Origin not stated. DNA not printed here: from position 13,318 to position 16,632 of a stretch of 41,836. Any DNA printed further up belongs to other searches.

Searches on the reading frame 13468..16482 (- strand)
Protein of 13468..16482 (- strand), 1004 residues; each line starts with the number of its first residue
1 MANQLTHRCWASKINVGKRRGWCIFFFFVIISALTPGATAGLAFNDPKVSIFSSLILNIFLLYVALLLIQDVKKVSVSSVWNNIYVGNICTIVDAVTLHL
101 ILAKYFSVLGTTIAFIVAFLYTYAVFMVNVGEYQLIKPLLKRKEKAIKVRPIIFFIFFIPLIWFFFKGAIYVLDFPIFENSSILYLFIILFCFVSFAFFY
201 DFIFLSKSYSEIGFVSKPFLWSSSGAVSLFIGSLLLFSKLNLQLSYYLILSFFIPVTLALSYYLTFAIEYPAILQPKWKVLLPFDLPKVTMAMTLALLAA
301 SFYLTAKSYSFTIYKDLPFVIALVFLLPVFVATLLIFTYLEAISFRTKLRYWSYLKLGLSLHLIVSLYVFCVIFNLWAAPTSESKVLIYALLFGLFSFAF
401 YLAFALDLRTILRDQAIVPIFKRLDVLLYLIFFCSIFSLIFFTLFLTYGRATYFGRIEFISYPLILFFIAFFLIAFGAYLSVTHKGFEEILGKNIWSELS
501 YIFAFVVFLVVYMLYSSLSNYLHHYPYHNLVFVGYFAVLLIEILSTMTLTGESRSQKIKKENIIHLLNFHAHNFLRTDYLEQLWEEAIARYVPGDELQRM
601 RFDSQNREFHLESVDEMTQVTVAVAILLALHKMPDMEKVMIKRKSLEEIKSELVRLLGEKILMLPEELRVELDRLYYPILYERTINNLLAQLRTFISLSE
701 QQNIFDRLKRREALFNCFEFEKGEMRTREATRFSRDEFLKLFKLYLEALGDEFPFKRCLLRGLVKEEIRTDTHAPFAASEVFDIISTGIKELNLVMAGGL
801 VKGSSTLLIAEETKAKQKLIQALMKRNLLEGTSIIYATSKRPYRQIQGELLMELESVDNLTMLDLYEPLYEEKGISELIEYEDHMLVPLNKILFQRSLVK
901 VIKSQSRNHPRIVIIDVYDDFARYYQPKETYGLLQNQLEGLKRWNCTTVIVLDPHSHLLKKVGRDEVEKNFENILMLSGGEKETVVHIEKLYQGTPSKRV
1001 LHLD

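Call 3: search_protein_families(library=pfam, proteins=[window:13468-16482:-], max_evalue=0.01)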
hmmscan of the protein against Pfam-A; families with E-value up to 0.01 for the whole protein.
window:13468-16482:- (1004 aa): 1 family
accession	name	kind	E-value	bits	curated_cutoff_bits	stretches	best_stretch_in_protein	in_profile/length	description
PF06745.19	ATPase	-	0.00054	19.8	26.6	1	785-983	1-193/231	KaiC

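Call 4: search_protein_families(library=ncbifam, proteins=[window:13468-16482:-], max_evalue=0.01)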
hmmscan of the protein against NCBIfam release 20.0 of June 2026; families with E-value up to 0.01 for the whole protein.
window:13468-16482:- (1004 aa): 1 family
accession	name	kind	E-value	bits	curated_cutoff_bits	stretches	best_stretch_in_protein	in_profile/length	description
TIGR03881.1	KaiC_arch_4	hypoth_equivalog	0.0088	15.7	247.8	0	785-846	3-64/231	KaiC domain-containing protein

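Call 20: find_homologous_proteins(query=window:13468-16482:-)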
Query window:13468-16482:- (1004 aa): 66 proteins with E <= 0.001 among 8000 candidates.
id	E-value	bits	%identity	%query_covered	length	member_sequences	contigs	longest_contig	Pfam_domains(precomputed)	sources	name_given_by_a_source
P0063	0.0e+0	2159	100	99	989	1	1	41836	-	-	-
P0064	0.0e+0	1891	86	100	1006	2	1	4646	-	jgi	jgi:KaiC/GvpD/RAD55 family RecA-like ATPase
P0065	0.0e+0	1327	63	98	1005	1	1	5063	-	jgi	jgi:hypothetical protein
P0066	0.0e+0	1229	59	94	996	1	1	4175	PF06745.20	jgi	jgi:KaiC/GvpD/RAD55 family RecA-like ATPase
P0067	0.0e+0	1195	57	98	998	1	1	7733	-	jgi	jgi:KaiC/GvpD/RAD55 family RecA-like ATPase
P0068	0.0e+0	1177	56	94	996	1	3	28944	PF06745.20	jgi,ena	-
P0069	0.0e+0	1165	57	94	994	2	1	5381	PF06745.20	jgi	-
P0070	0.0e+0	1139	57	95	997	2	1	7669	-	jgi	jgi:KaiC/GvpD/RAD55 family RecA-like ATPase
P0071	0.0e+0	1126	55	94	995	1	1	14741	PF06745.20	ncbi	-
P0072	0.0e+0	1119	53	99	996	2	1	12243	PF06745.20,PF05625.18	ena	-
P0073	0.0e+0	1087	54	94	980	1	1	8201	PF06745.20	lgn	-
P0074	0.0e+0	1078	53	94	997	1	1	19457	PF06745.20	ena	-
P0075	0.0e+0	1058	53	95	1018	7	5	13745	-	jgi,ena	-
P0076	0.0e+0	1053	53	95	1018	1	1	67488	-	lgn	-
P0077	0.0e+0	1053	53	95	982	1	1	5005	-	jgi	jgi:KaiC/GvpD/RAD55 family RecA-like ATPase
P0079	0.0e+0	1045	51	96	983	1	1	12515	PF06745.20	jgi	jgi:KaiC/GvpD/RAD55 family RecA-like ATPase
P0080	0.0e+0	1044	51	94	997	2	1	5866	PF06745.20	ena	-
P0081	0.0e+0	1042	53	98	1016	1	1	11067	PF06745.20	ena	-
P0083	0.0e+0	1031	52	93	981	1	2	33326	PF06745.20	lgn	-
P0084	0.0e+0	1023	51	95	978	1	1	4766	PF06745.20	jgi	-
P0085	0.0e+0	1017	52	93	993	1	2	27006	PF06745.20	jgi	-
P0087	1.1e-296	1005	47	100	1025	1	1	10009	PF06745.20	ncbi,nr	ncbi:MAG: hypothetical protein EFT35_08245 [Methanophagales archaeon ANME-1-THS]|nr:MAG: hypothetica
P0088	3.2e-296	1004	51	93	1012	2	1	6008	PF06745.20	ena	-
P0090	1.0e-294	999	49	96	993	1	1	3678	PF06745.20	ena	-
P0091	1.5e-294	998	51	95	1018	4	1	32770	PF06745.20,PF05625.18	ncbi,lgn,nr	ncbi:hypothetical protein C5S30_02225 [ANME-1 cluster archaeon GoMg4]|nr:hypothetical protein [ANME-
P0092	1.8e-293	995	50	95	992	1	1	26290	PF06745.20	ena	-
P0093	1.8e-292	991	50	93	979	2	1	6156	PF06745.20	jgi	-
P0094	2.7e-292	991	53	89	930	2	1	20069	PF06745.20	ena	-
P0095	4.4e-292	990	48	98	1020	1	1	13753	PF06745.20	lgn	-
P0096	1.9e-287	975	49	93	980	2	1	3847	PF06745.20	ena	-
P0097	1.4e-286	972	48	95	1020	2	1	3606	PF06745.20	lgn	-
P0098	1.3e-285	969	50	93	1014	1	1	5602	PF06745.20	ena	-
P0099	1.5e-285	969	49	93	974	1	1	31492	PF06745.20,PF05625.18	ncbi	-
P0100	1.4e-283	962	48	95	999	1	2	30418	PF06745.20,PF05625.18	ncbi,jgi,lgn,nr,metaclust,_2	ncbi:RecA-superfamily ATPase [Methanophagales archaeon]|nr:RecA-superfamily ATPase [Methanophagales 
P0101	1.1e-282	959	46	98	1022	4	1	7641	PF06745.20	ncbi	-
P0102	2.6e-281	954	47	98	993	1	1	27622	PF06745.20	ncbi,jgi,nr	ncbi:RecA-superfamily ATPase [Candidatus Methanophagaceae archaeon]|nr:RecA-superfamily ATPase [Meth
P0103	2.6e-281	954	55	79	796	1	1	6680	PF06745.20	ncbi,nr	ncbi:MAG: hypothetical protein JJE19_04940 [Methanosarcinales archaeon]|nr:hypothetical protein [Met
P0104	5.0e-281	954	48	95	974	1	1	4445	PF06745.20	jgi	-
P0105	2.7e-279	948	47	95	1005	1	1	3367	PF06745.20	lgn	-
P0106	8.8e-279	946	48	95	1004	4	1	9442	PF06745.20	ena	-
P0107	1.3e-277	942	48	93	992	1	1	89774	PF06745.20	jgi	jgi:KaiC/GvpD/RAD55 family RecA-like ATPase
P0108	3.9e-276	937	47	98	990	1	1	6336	PF06745.20,PF05625.18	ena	-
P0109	1.4e-272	926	59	72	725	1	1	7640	PF06745.20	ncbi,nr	ncbi:MAG: ATPase domain-containing protein [Euryarchaeota archaeon]|nr:ATPase domain-containing prot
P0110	4.0e-270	917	56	74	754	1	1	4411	PF06745.20,PF05625.18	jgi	jgi:KaiC/GvpD/RAD55 family RecA-like ATPase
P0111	6.2e-268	910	47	95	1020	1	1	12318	PF06745.20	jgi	jgi:KaiC/GvpD/RAD55 family RecA-like ATPase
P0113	3.6e-266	904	47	95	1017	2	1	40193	PF06745.20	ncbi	-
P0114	4.8e-260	884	56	72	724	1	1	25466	PF06745.20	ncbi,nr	ncbi:MAG: ATPase domain-containing protein [Euryarchaeota archaeon]|nr:ATPase domain-containing prot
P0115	1.5e-259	882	46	95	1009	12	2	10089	PF06745.20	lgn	-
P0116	2.3e-259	882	56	72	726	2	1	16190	PF06745.20,PF05625.18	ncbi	ncbi:MAG: ATPase domain-containing protein [Halobacteriota archaeon]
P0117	1.5e-256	872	45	95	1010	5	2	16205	PF06745.20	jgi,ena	-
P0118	2.3e-256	872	45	94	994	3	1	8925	PF06745.20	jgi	jgi:KaiC/GvpD/RAD55 family RecA-like ATPase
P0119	1.5e-255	869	49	90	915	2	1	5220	PF06745.20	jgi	jgi:KaiC/GvpD/RAD55 family RecA-like ATPase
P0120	5.0e-255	867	55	72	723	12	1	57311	PF06745.20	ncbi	ncbi:MAG: ATPase domain-containing protein [Halobacteriota archaeon]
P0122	1.3e-249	850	48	88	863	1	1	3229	PF06745.20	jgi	jgi:KaiC/GvpD/RAD55 family RecA-like ATPase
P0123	7.7e-202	691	39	93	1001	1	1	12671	PF06745.20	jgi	jgi:KaiC/GvpD/RAD55 family RecA-like ATPase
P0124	2.6e-192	660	35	94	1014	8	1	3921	PF06745.20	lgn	-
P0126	5.9e-169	583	37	92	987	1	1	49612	PF06745.20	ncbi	-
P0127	9.1e-162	559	39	72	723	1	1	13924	PF06745.20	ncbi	ncbi:MAG: RAD55 family ATPase [Candidatus Hydrothermarchaeales archaeon]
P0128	2.9e-155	537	39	69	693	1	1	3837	PF06745.20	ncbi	ncbi:MAG: ATPase domain-containing protein, partial [Candidatus Hydrothermarchaeales archaeon]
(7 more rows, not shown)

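Call 28: find_related_loci(query=A2, collection=metagenome_contigs, flank=10000)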
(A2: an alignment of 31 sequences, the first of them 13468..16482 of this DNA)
Query A2 (1004 aa) in metagenome_contigs; peptide patterns used: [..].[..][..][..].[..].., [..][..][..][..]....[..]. (x = any residue, [..] = any of these).
148 stretches matched a pattern; 50 encode a relative of the query (tblastn E <= 1e-3); 48 distinct loci.
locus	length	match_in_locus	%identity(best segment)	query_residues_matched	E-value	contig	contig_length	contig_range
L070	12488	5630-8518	53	55-1003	0e+0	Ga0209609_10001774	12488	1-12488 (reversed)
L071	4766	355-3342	50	10-1003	0e+0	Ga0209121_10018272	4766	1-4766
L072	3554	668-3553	52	18-975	0e+0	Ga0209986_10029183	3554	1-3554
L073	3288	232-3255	50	7-1003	0e+0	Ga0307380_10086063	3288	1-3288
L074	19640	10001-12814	51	65-1004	0e+0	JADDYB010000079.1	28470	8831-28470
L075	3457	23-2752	53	107-1003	0e+0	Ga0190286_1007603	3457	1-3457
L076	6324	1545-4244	53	112-1003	0e+0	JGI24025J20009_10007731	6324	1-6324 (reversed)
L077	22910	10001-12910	53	35-997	0e+0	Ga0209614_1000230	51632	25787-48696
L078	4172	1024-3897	48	48-1003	0e+0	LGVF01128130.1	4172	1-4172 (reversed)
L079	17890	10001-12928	46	38-1003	0e+0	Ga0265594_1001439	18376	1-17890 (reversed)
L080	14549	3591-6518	46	38-1003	0e+0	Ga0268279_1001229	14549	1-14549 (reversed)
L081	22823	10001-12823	56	64-1003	0e+0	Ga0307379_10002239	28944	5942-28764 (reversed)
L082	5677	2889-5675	44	64-982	0e+0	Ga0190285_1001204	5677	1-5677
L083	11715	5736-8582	44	64-1003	0e+0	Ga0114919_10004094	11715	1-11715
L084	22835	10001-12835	50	67-1003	0e+0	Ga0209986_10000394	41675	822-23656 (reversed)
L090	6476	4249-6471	46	19-756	0e+0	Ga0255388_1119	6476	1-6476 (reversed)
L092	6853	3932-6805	38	57-997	0e+0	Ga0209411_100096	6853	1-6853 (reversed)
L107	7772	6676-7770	39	55-409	2e-51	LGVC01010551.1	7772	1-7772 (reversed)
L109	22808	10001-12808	35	71-1004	6e-161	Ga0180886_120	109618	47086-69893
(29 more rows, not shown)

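Call 43: predict_structure(alignment_id=A2)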
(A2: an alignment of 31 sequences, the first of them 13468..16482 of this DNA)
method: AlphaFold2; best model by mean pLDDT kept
length: 1004 residues; sequences in the alignment: 31
mean_pLDDT: 76.1   pTM: 0.61
mean pLDDT of the five models: 76.1, 75.4, 73.7, 73.6, 71.8
residues with pLDDT >= 90: 134; 70-90: 594; 50-70: 191; < 50: 85
segments of 3 or more residues with pLDDT < 50: 1-22, 31-45, 143-147, 454-461, 484-487, 552-559, 787-803
pLDDT, mean of each block of 10 residues (from residue 1): 38 40 51 42 48 75 83 75 90 86 81 86 89 78 49 57 59 72 88 90 81 69 87 87 87 92 90 82 88 93 83 66 88 94 85 88 92 79 77 92 91 85 91 93 81 48 56 63 50 72 86 82 75 83 74 47 83 83 89 78 82 86 91 73 76 82 82 81 84 78 87 86 78 84 85 64 65 60 53 36 69 74 82 87 86 83 84 71 84 86 80 86 78 79 77 60 64 71 66 57 58
secondary structure, 60 per line:
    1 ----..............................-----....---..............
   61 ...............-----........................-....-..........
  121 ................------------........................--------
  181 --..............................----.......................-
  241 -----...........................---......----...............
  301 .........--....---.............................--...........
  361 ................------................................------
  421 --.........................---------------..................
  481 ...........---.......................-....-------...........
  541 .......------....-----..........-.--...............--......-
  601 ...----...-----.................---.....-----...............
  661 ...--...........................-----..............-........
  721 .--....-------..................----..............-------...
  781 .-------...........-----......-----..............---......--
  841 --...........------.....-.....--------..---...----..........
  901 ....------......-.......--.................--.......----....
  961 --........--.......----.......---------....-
elements in order (helices of 4 or more, strands of 3 or more residues): H5-34 H40-43 H47-75 H81-104 H106-109 H111-136 H149-172 H183-212 H217-239 H246-272 H276-281 H286-309 H312-315 H319-347 H350-376 H383-414 H423-447 H463-491 H495-517 H519-522 H530-547 H554-557 H563-572 H577-591 H594-599 E601-603 E608-610 H616-632 H636-639 H646-663 H666-692 H698-711 H713-717 E718-721 E724-727 H735-752 H757-770 H778-781 H789-799 E805-810 H816-829 E833-838 H843-853 E860-864 H866-870 E884-886 H891-904 E911-916 H918-924 H927-943 E946-952 H957-960 H963-970 E973-979 E984-990 E1000-1003

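Call 48: fold_search(model_id=the predicted structure, library=pdb)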
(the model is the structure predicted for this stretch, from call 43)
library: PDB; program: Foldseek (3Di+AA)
matches with E <= 10: 856; with E <= 0.001: 3
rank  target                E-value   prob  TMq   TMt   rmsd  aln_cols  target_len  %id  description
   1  2w0m                  4.2e-04  1.00  0.16  0.59   5.7       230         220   19  Crystal Structure of sso2452 from Sulfolobus solfataricus P2 (released 2009-05-19)
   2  2dr3_A                4.6e-04  1.00  0.16  0.57   6.7       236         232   16  Crystal Structure of RecA superfamily ATPase PH0284 from Pyrococcus horikoshii OT3 (released 2006-12-06)
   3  2dr3_E                7.4e-04  1.00  0.15  0.54   6.9       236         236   17  Crystal Structure of RecA superfamily ATPase PH0284 from Pyrococcus horikoshii OT3 (released 2006-12-06)
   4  2dr3_B                1.3e-03  1.00  0.16  0.55   7.1       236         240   17  Crystal Structure of RecA superfamily ATPase PH0284 from Pyrococcus horikoshii OT3 (released 2006-12-06)
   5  4tlc_E                1.4e-03  1.00  0.15  0.53   6.8       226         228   15  Crystal structure of N-terminal C1 domain of KaiC (released 2015-07-01)
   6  8faz_D                1.4e-03  1.00  0.16  0.43  18.2       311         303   14  Cryo-EM structure of the human BCDX2 complex (released 2023-06-21)
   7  2dr3_F                1.6e-03  1.00  0.16  0.56   6.9       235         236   18  Crystal Structure of RecA superfamily ATPase PH0284 from Pyrococcus horikoshii OT3 (released 2006-12-06)
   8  2q6t_D                1.7e-03  1.00  0.14  0.32  24.0       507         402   13  Crystal structure of the Thermus aquaticus DnaB monomer (released 2007-07-24)
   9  2q6t_B                1.9e-03  0.99  0.13  0.29  23.8       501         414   14  Crystal structure of the Thermus aquaticus DnaB monomer (released 2007-07-24)
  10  4tlb_E                2.1e-03  1.00  0.15  0.54   6.8       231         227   16  Crystal structure of N-terminal C1 domain of KaiC (released 2015-07-01)
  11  2zts_A                2.3e-03  1.00  0.15  0.58   6.5       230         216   16  Crystal structure of KaiC-like protein PH0186 from hyperthermophilic archaea Pyrococcus horikoshii OT3 (released 2009-03-24)
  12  6x61_A                2.7e-03  1.00  0.16  0.56   7.0       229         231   17  Crystal structure of the N-terminal thioredoxin domain of SasA in complex with the N-terminal CI domain of KaiC from T (released 2021-06-02)
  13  4tl7_D                2.7e-03  1.00  0.15  0.55   6.9       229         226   16  Crystal structure of N-terminal C1 domain of KaiC (released 2015-07-01)
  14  4tl7_A                2.7e-03  1.00  0.15  0.54   7.4       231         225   16  Crystal structure of N-terminal C1 domain of KaiC (released 2015-07-01)
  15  4tl7_C                2.8e-03  1.00  0.14  0.54   7.4       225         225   16  Crystal structure of N-terminal C1 domain of KaiC (released 2015-07-01)
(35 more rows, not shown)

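Call 59: search_protein_families(library=pfam, alignment_id=A2, max_evalue=1)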
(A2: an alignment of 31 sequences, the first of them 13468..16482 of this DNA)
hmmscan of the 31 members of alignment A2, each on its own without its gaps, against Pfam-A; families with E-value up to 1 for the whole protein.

A. member 1, window:13468-16482:- (1004 aa): 2 families
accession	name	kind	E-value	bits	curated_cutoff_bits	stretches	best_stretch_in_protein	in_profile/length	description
PF06745.19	ATPase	-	0.00054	19.8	26.6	1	785-983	1-193/231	KaiC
PF05625.17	PAXNEB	-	0.065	12.7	28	1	784-840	18-75/366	PAXNEB protein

B. families by the number of members that match (of 31 scanned): 17 families
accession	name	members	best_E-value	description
PF06745.19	ATPase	31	3.6e-14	KaiC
PF05625.17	PAXNEB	26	1.3e-07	PAXNEB protein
PF14417.12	MEDS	6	0.0045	MEDS: MEthanogen/methylotroph, DcmR Sensory domain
PF05763.18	DUF835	3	0.00065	Protein of unknown function (DUF835)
PF08423.17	Rad51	2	0.023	Rad51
PF23365.1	DUF7090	2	0.043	Family of unknown function (DUF7090)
PF11460.13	DUF3007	2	0.13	Protein of unknown function (DUF3007)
PF24336.1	DUF7504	1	0.0063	Family of unknown function (DUF7504)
PF21499.3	DYN1_lid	1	0.033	DYN1, AAA+ ATPase lid domain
PF14844.12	PH_BEACH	1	0.051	PH domain associated with Beige/BEACH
PF03246.18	Pneumo_ncap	1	0.094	Pneumovirus nucleocapsid protein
PF07957.16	DUF3294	1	0.1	Protein of unknown function (DUF3294)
PF05729.18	NACHT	1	0.11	NACHT domain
PF05633.16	ROH1-like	1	0.15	Protein ROH1-like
PF07332.16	Phage_holin_3_6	1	0.18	Putative Actinobacterial Holin-X, holin superfamily III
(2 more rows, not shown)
